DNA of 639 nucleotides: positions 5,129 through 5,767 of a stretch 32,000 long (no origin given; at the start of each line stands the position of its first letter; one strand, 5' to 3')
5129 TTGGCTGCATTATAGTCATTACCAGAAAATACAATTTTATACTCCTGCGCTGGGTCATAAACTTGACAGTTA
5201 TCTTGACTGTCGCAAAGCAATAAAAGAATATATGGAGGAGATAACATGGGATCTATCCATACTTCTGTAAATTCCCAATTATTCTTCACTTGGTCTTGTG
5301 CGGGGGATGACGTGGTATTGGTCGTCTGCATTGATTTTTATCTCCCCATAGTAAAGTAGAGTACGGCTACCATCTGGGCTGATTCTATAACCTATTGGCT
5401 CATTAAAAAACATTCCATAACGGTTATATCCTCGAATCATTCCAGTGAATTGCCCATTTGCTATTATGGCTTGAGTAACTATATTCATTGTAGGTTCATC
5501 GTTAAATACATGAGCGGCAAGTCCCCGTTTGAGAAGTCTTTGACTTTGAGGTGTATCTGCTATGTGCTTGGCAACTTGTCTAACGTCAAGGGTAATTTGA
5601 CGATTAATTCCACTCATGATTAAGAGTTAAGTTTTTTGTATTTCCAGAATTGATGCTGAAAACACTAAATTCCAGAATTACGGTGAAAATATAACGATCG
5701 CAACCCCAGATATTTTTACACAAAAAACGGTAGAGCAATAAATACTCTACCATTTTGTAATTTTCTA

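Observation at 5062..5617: Overlapping 112-aa / acidic 89-aa gene pair with toxin-immunity character and loose barnase/barstar resemblance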

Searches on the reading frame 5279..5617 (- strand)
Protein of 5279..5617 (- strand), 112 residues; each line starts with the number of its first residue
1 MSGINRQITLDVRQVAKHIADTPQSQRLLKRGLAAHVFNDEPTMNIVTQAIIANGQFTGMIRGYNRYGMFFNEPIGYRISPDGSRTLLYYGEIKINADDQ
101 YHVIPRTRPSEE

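Call 3: search_protein_families(library=pfam, proteins=[window:5279-5617:-], max_evalue=10)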
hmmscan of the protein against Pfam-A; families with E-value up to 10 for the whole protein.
window:5279-5617:- (112 aa): 2 families
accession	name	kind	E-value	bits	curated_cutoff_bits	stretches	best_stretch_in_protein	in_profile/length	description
PF22319.1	DUF6972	-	9.7e-52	174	27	1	6-110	1-105/105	Domain of unknown function (DUF6972)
PF19524.4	DUF6054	-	0.16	12.2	27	1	32-70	18-56/111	Family of unknown function (DUF6054)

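Call 4: search_protein_families(library=ncbifam, proteins=[window:5279-5617:-], max_evalue=10)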
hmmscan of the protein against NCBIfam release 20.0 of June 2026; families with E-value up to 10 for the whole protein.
window:5279-5617:- (112 aa): 0 families

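Call 5: search_protein_families(library=padloc, proteins=[window:5279-5617:-], max_evalue=10)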
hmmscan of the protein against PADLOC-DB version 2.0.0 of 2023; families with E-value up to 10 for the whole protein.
window:5279-5617:- (112 aa): 0 families

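Call 6: search_solved_structures(query=window:5279-5617:-, max_evalue=10)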
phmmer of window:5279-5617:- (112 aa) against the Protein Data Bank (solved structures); distinct sequences matched with E-value up to 10: 2.
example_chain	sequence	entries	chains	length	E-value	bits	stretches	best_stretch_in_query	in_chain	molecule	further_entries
9tgo_A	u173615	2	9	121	0.33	14.2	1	25-100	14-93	Z22-VH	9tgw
7py2_A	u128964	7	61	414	1.3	12.3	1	19-74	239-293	TAR DNA-binding protein 43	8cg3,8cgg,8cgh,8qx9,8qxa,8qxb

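Call 8: find_homologous_proteins(query=window:5279-5617:-)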
Query window:5279-5617:- (112 aa): 312 proteins with E <= 0.001 among 314 candidates; the best 120 are listed.
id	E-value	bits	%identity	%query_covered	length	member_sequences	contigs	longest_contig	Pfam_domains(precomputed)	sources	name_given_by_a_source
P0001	6.1e-69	247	100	100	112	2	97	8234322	PF22319.2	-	-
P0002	1.2e-63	230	94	100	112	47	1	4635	PF22319.2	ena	-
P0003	2.2e-62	226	92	100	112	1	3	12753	PF22319.2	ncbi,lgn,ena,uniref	ncbi:MAG: hypothetical protein V7K25_23675 [Nostoc sp.]|uniref:DUF6972 family protein n=1 Tax=Nostoc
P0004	4.3e-61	221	91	100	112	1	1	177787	PF22319.2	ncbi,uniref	ncbi:DUF6972 family protein [Nostoc sp.]|uniref:DUF6972 family protein n=1 Tax=Nostoc sp. TaxID=1180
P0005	7.8e-61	221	90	100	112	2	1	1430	PF22319.2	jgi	jgi:hypothetical protein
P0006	4.1e-58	212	88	100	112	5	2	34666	PF22319.2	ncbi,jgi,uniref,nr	ncbi:DUF6972 family protein [Tolypothrix sp. VBCCA 56010]|jgi:hypothetical protein|uniref:DUF6972 fa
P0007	2.0e-56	206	86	100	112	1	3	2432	PF22319.2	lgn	-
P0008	8.1e-56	204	87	100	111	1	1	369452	PF22319.2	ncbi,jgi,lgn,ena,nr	ncbi:MAG: hypothetical protein KME59_24600 [Trichormus sp. ATA11-4-KO1]|jgi:hypothetical protein|nr:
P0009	9.4e-55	201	84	100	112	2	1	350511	PF22319.2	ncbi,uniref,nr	ncbi:DUF6972 family protein [Nostoc parmelioides]|uniref:DUF6972 domain-containing protein n=1 Tax=N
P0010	6.0e-54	198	83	99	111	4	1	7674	PF22319.2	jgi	jgi:hypothetical protein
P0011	5.6e-51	189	77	100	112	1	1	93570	PF22319.2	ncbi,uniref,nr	ncbi:DUF6972 family protein [Cylindrospermum sp. FACHB-282]|uniref:DUF6972 family protein n=1 Tax=Cy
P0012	1.9e-50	187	77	100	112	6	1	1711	PF22319.2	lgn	-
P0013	1.4e-49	184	76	100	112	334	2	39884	PF22319.2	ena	-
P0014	1.5e-49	184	74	100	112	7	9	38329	PF22319.2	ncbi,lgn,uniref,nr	ncbi:MAG: hypothetical protein EAZ78_25000 [Oscillatoriales cyanobacterium]|uniref:DUF6972 domain-co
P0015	5.1e-49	183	76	97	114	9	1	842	PF22319.2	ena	-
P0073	3.7e-42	161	66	99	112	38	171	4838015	PF22319.2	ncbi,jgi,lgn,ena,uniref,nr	ncbi:DUF6972 family protein [Planktothrix agardhii]|jgi:hypothetical protein|uniref:DUF6972 domain-c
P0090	1.4e-41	159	84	78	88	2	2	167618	PF22319.2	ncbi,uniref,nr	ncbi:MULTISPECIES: DUF6972 family protein [Nostocaceae]|uniref:DUF6972 family protein n=1 Tax=Nostoc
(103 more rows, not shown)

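Call 12: find_encoding_contigs(protein=P0073, flank=6000, max_places=3)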
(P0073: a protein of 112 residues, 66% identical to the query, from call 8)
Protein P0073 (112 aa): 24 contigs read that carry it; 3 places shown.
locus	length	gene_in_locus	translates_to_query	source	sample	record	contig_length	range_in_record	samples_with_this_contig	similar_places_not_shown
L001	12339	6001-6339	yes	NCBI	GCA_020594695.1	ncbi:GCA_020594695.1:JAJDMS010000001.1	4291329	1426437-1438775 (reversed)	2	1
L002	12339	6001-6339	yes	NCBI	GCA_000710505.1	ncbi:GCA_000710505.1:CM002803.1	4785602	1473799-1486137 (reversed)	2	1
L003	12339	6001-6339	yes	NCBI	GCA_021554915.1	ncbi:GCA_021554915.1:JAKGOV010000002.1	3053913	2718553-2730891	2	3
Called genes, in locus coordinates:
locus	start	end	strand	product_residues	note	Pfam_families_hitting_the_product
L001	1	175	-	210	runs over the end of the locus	PF01983:CofC (weak), PF09837:DUF2064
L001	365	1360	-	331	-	PF02445:NadA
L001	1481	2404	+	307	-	PF00149:Metallophos, PF12850:Metallophos_2 (weak)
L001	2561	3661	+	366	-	PF01555:N6_N4_Mtase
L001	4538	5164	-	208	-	PF01612:DNA_pol_A_exo1, PF13482:RNase_H_2 (faint)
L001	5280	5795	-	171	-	PF00188:CAP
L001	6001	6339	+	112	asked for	PF22319:DUF6972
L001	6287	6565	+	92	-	-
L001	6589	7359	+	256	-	-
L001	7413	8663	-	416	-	PF00291:PALP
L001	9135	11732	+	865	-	PF18921:Cyanophycin_syn, PF08443:RimK, PF02955:GSH-S_ATP (weak), PF08245:Mur_ligase_M, PF02875:Mur_ligase_C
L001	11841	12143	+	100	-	-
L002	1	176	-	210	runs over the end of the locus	PF01983:CofC (weak), PF09837:DUF2064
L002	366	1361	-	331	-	PF02445:NadA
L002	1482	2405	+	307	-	PF00149:Metallophos, PF12850:Metallophos_2 (weak)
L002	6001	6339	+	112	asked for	PF22319:DUF6972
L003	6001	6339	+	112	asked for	PF22319:DUF6972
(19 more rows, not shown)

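Call 19: find_related_loci(query=A1, collection=genome_contigs, flank=6000)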
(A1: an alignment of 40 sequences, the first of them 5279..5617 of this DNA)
Query A1 (112 aa) in genome_contigs; peptide patterns used: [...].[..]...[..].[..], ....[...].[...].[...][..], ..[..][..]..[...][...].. (x = any residue, [..] = any of these).
556 stretches matched a pattern; 473 encode a relative of the query (tblastn E <= 1e-3); the best 80 are kept; 80 distinct loci.
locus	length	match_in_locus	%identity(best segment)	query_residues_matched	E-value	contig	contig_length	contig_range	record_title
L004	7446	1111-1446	95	1-112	1e-69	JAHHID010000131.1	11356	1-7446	MAG: Spirirestis rafaelensis WJT71-NPBG6 JAESGY010000603.1, whole genome shotgun sequence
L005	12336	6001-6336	95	1-112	4e-69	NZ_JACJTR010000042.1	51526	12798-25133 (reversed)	Nostoc sp. FACHB-892 contig42, whole genome shotgun sequence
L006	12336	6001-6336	94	1-112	4e-69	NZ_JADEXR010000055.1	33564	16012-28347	Aff. Roholtiella sp. LEGE 12411 NODE_63_length_33564_cov_26.108084, whole genome shotgun sequence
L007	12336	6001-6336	95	1-112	4e-69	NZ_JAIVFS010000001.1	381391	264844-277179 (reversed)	Nostoc mirabile CHAB5784 strain CHAB 5784 NODE_1_length_381391_cov_81.742546, whole genome shotgun sequence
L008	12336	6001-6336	94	1-112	1e-68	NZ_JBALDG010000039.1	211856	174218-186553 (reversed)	MAG: Nostoc sp. isolate P14264 bin 5 NODE_40_length_211856_cov_57.471385, whole genome shotgun sequence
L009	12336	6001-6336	93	1-112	1e-68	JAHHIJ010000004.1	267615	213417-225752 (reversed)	MAG: Tolypothrix brevis GSE-NOS-MK-07-07A scaffold_29_c1, whole genome shotgun sequence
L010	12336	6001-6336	93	1-112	2e-68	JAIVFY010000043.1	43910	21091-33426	Nostoc sp. XA013 NODE_43_length_43910_cov_159.932006, whole genome shotgun sequence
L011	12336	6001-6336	94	1-112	3e-68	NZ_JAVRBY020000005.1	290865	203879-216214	MAG: Nostoc sp. DedQUE02 Nostoc_sp_DedQUE02_5, whole genome shotgun sequence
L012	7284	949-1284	93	1-112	6e-68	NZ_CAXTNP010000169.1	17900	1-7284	MAG: uncultured Nostoc sp. isolate public_SRR14722145_metawrap_bin.2 public_SRR14722145_metawrap_bin.2_169, whole genome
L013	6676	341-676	92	1-112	9e-68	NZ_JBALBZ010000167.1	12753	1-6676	MAG: Nostoc sp. isolate P10246 bin 10 NODE_1810_length_12753_cov_114.199084, whole genome shotgun sequence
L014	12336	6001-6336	93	1-112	2e-67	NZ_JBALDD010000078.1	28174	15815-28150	MAG: Nostoc sp. isolate P12649 bin 6 NODE_547_length_28174_cov_149.761067, whole genome shotgun sequence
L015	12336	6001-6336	90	1-112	7e-66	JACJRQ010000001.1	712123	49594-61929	Nostoc calcicola FACHB-3891 contig1, whole genome shotgun sequence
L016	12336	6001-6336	88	1-112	2e-63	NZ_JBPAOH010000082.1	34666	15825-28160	Tolypothrix sp. VBCCA 56010 strain VBCCA:56010 contig00082, whole genome shotgun sequence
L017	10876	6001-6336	88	1-112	2e-63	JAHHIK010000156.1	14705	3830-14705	MAG: Tolypothrix carrinoi HA7290-LM1 JAESGF010000324.1, whole genome shotgun sequence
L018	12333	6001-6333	87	1-112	3e-61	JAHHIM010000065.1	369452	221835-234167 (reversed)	MAG: Trichormus sp. ATA11-4-KO1 scaffold_8_c1, whole genome shotgun sequence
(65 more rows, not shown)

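Call 25: predict_structure(alignment_id=A1)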
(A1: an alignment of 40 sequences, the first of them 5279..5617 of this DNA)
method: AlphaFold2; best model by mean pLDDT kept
length: 112 residues; sequences in the alignment: 40
mean_pLDDT: 91.7   pTM: 0.81
mean pLDDT of the five models: 91.7, 91.2, 88.0, 87.3, 86.9
residues with pLDDT >= 90: 84; 70-90: 26; 50-70: 2; < 50: 0
segments of 3 or more residues with pLDDT < 50: none
pLDDT, mean of each block of 10 residues (from residue 1): 86 87 89 93 95 94 94 95 94 95 91 64
secondary structure, 60 per line:
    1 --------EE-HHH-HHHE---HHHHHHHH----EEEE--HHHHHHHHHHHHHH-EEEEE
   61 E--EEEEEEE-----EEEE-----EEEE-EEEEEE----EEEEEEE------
elements in order: H23-30 E35-38 H41-54 E56-61 E64-70 E76-79 E85-88 E90-95 E100-106

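Call 29: fold_search(model_id=the predicted structure, library=pdb)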
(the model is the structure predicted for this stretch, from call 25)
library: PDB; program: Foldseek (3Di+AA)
matches with E <= 10: 257; with E <= 0.001: 0
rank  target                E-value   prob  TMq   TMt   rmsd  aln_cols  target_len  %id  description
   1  5e3e_B                3.7e-03  1.00  0.55  0.54   5.0       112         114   24  Crystal structure of CdiA-CT/CdiI complex from Y. kristensenii 33638 (released 2015-11-25)
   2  5e3e_D                7.8e-03  1.00  0.53  0.53   5.1       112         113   23  Crystal structure of CdiA-CT/CdiI complex from Y. kristensenii 33638 (released 2015-11-25)
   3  2ml5_MODEL_1_A        4.3e-01  0.08  0.15  0.11  15.0        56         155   18  NMR structure of protein ZP_02064002.1 from Bacteroides ovatus ATCC 8483 (released 2014-03-19)
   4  8h9j_H                6.1e-01  0.11  0.17  0.15   8.1        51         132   14  Human ATP synthase state2 subregion 3 (released 2023-05-31)
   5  9b0x_H                6.1e-01  0.11  0.17  0.15   7.8        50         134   16  Artemia franciscana ATP synthase state 2 (composite structure), pH 7.0 (released 2025-03-26)
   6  6yy0_H                7.6e-01  0.14  0.17  0.15   6.3        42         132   14  bovine ATP synthase F1-peripheral stalk domain, state 1 (released 2020-09-09)
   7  1nis                  8.1e-01  0.20  0.23  0.05   7.4        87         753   11  CRYSTAL STRUCTURE OF ACONITASE WITH TRANS-ACONITATE AND NITROCITRATE BOUND (released 1993-10-31)
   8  2qpv_A                8.6e-01  0.02  0.12  0.11  15.3        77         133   14  Crystal structure of uncharacterized protein Atu1531 (released 2007-08-07)
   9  9bxu_H                9.1e-01  0.11  0.17  0.15   8.3        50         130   16  Cryo-EM structure of ATP synthase DP state (released 2025-08-06)
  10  1e79_H                9.1e-01  0.07  0.16  0.14   8.8        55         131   13  Bovine F1-ATPase inhibited by DCCD (dicyclohexylcarbodiimide) (released 2000-11-03)
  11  8acx_H                1.2e+00  0.03  0.16  0.17  15.2        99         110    7  Pathogen effector of Zymoseptoria tritici: Zt-KP4 (released 2024-01-17)
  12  4r4k_D                1.3e+00  0.03  0.19  0.15  16.2       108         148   18  Crystal structure of a cystatin-like protein (BACCAC_01506) from Bacteroides caccae ATCC 43185 at 1.69 A resolution (released 2014-10-01)
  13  3oqb_F                1.4e+00  0.08  0.21  0.07  11.0        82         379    8  CRYSTAL STRUCTURE OF putative oxidoreductase from Bradyrhizobium japonicum USDA 110 (released 2010-09-15)
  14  6tt7_H                1.4e+00  0.10  0.20  0.17   9.2        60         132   17  Ovine ATP synthase 1a state (released 2020-09-23)
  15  6fhm_A                1.4e+00  0.03  0.15  0.10  14.6        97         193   11  Crystal structure of the F47E mutant of the lipoprotein localization factor, LolA (released 2018-07-25)
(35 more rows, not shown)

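Call 30: search_protein_representatives(alignment_id=A1)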
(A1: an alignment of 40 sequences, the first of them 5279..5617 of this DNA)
Query: 40 sequences, 112 profile positions. Proteins with E-value up to 0.001 (for the whole library): 241; up to 1e-10: 154; up to 1e-30: 15. The best 150 are listed.
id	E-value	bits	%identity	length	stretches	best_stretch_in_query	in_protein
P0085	2.7e-58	211.1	-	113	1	1-111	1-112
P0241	5.1e-48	178.0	-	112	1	1-112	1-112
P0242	1.2e-36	141.4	-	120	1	1-111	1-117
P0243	1.7e-34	134.4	-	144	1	8-110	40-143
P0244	5.1e-34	132.9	-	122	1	9-110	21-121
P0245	8.9e-34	132.1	-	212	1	8-111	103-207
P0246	2.0e-33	131.0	-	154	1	9-111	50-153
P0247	1.6e-32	128.1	-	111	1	4-111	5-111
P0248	2.3e-32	127.6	-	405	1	12-110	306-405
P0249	8.7e-32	125.7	-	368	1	8-110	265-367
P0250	9.9e-32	125.5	-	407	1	6-110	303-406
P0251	1.1e-31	125.4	-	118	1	7-88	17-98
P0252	2.0e-31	124.5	-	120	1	2-110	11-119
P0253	4.7e-31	123.3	-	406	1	8-110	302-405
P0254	4.7e-31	123.3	-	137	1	10-110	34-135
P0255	1.3e-30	122.0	-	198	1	8-111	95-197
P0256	1.7e-30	121.5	-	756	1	6-110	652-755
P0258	2.2e-30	121.2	-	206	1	8-111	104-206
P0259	3.3e-30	120.6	-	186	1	8-109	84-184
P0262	1.2e-29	118.8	-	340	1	7-111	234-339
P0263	1.3e-29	118.7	-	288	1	10-110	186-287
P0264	1.7e-29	118.3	-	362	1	6-110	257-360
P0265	2.7e-29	117.7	-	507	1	9-111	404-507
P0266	3.2e-29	117.4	-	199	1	10-112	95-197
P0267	6.8e-29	116.4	-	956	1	10-109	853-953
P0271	5.8e-27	110.2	-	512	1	11-109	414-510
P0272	6.8e-27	109.9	-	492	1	8-110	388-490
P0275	2.2e-26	108.3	-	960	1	6-110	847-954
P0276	2.3e-26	108.2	-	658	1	8-110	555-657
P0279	5.8e-26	106.9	-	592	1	12-112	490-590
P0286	3.9e-25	104.3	-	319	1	9-110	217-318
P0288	8.9e-25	103.1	-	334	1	8-111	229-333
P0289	9.0e-25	103.1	-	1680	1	7-110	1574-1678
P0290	1.3e-24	102.6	-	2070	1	11-110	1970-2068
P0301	7.8e-22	93.7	-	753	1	7-109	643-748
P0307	5.4e-21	90.9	-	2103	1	14-111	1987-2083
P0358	1.7e-13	66.8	-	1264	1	13-110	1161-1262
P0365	7.3e-13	64.8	-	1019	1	15-109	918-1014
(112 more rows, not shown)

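Call 32: search_protein_families(library=pfam, proteins=[P0256, P0267, P0275, P0289, P0290, P0307, P0358], max_evalue=0.001)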
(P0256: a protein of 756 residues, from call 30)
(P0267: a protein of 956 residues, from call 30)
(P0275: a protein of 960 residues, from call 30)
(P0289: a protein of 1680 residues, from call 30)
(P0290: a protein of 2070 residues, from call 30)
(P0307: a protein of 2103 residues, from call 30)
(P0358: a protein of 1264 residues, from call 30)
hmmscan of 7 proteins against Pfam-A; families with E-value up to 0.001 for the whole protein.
P0256 (756 aa): 4 families
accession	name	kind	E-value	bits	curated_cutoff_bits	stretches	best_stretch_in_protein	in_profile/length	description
PF22319.1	DUF6972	-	4.1e-43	146.2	27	1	652-754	1-104/105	Domain of unknown function (DUF6972)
PF21724.2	DUF6861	-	5.2e-39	134.1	28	1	455-629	2-194/194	Family of unknown function (DUF6861)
PF13699.11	eCIS_core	-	3.1e-26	91.8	22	1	173-246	1-78/79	eCIS core domain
PF08239.17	SH3_3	-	1.6e-07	31.9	27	1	280-329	2-50/54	Bacterial SH3 domain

P0267 (956 aa): 2 families
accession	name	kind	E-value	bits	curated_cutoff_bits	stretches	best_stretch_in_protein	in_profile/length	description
PF22319.1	DUF6972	-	2e-34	118.3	27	1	853-952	5-103/105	Domain of unknown function (DUF6972)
PF05593.20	RHS_repeat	-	7e-06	26.7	22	0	96-117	9-30/38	RHS Repeat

P0275 (960 aa): 1 family
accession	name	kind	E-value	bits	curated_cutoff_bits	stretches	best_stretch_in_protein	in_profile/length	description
PF22319.1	DUF6972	-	2.6e-33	114.7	27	1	848-953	2-104/105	Domain of unknown function (DUF6972)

P0289 (1680 aa): 2 families
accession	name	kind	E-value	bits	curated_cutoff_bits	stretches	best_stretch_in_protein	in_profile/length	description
PF22319.1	DUF6972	-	9.8e-34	116.1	27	1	1576-1677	4-104/105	Domain of unknown function (DUF6972)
PF05593.20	RHS_repeat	-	2.9e-26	91.7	22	1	1022-1058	1-37/38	RHS Repeat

P0290 (2070 aa): 6 families
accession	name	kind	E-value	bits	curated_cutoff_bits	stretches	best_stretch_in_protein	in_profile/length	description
PF22319.1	DUF6972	-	2e-31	108.7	27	1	1970-2067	6-104/105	Domain of unknown function (DUF6972)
PF05593.20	RHS_repeat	-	4.7e-26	91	22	2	1191-1226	2-37/38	RHS Repeat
PF13517.12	FG-GAP_3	-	1.1e-15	58.4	26.9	3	566-623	1-60/61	FG-GAP-like repeat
PF12256.14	TcdB_toxin_midN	-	2.5e-14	53.4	24.8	1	648-782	21-157/181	Insecticide toxin TcdB middle/N-terminal region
PF03534.18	SpvB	-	1.7e-10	41.1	22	1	38-212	3-188/287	Salmonella virulence plasmid 65kDa B protein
PF01839.29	FG-GAP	-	5.7e-05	23.3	22.1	0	656-672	4-19/37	FG-GAP repeat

P0307 (2103 aa): 5 families
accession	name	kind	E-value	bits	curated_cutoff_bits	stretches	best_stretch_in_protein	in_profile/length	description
PF22319.1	DUF6972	-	1.4e-29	102.7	27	1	1987-2081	9-104/105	Domain of unknown function (DUF6972)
PF05593.20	RHS_repeat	-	4.8e-20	71.9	22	2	1409-1443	1-35/38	RHS Repeat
PF12256.14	TcdB_toxin_midN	-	4.2e-13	49.4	24.8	1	832-956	34-175/181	Insecticide toxin TcdB middle/N-terminal region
PF03534.18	SpvB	-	7.6e-10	38.9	22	1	154-332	2-179/287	Salmonella virulence plasmid 65kDa B protein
PF13517.12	FG-GAP_3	-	4.9e-05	24.3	26.9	1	718-784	1-59/61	FG-GAP-like repeat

P0358 (1264 aa): 3 families
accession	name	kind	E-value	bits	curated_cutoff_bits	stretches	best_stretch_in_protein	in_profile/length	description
PF06074.18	Portal_Mu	-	1.6e-43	149.8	23.9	1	50-399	5-335/336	Portal protein of Mu bacteriophage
PF22319.1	DUF6972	-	4.7e-19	68.9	27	1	1161-1259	8-102/105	Domain of unknown function (DUF6972)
PF04233.19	Phage_Mu_F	-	9.1e-16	59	29.6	1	651-760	4-107/112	Phage Mu protein F like protein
